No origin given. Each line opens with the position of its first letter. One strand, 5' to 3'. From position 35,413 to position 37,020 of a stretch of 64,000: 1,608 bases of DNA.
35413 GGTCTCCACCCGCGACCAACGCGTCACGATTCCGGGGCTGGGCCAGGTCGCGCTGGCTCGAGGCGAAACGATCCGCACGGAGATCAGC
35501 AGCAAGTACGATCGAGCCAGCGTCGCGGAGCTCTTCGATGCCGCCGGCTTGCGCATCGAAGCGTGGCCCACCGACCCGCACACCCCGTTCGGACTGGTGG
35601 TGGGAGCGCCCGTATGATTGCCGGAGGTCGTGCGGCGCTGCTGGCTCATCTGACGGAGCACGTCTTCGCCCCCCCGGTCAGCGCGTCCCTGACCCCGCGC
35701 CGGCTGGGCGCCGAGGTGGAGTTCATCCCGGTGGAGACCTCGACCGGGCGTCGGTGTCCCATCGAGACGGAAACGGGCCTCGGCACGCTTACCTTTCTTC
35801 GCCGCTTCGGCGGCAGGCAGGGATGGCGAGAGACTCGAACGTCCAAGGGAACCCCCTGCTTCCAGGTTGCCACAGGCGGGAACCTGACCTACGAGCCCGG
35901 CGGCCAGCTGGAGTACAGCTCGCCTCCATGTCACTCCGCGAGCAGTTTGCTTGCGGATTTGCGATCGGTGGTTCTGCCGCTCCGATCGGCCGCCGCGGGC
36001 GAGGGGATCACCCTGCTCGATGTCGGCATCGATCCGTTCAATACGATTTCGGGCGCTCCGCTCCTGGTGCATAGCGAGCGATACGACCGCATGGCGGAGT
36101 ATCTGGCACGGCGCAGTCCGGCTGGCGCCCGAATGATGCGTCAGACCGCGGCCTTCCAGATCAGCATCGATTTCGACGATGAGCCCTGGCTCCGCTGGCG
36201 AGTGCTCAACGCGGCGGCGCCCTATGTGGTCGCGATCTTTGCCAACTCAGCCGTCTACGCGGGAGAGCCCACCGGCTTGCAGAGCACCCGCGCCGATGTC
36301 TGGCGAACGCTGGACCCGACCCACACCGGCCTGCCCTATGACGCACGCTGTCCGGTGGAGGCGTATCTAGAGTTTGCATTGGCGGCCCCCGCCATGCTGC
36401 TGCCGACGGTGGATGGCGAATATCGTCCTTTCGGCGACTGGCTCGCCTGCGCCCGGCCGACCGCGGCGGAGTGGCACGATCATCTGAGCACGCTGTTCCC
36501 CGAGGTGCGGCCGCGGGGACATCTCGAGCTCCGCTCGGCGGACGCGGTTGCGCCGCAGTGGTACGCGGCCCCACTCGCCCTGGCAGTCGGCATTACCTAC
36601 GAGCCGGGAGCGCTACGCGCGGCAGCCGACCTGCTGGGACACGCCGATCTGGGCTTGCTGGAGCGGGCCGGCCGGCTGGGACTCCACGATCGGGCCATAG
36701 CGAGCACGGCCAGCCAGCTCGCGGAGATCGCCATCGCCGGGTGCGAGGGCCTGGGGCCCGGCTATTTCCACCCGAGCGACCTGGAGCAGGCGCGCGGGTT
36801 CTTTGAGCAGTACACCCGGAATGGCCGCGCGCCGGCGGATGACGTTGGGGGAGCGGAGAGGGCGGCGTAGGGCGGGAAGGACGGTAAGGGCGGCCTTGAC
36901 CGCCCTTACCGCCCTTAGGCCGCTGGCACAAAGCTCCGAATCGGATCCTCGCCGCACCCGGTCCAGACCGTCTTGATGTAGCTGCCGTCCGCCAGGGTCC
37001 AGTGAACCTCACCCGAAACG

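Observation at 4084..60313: Dispersed family of intergenic hairpins built from tandem 7-nt (once 9-nt) words, one different word per locus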

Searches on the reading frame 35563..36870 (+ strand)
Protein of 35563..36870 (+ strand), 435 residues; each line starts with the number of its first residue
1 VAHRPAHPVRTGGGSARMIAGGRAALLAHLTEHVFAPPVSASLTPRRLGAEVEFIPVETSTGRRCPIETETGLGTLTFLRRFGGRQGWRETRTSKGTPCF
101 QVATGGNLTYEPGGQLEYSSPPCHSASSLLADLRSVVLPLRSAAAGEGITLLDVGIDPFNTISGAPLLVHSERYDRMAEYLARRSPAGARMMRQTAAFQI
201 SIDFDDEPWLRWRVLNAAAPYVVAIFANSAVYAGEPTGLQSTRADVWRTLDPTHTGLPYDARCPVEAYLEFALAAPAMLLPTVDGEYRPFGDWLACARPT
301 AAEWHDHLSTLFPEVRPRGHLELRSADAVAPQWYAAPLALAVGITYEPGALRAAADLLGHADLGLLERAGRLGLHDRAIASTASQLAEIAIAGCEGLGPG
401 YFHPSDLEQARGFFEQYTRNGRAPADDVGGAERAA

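Call 46: search_protein_families(library=pfam, proteins=[window:35563-36870:+])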
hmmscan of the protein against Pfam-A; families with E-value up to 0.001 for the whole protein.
window:35563-36870:+ (435 aa): 1 family
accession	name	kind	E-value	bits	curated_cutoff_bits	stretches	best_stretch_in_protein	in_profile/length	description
PF04107.18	GCS2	-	4.7e-41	141.5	21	1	98-346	29-275/291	Glutamate-cysteine ligase family 2(GCS2)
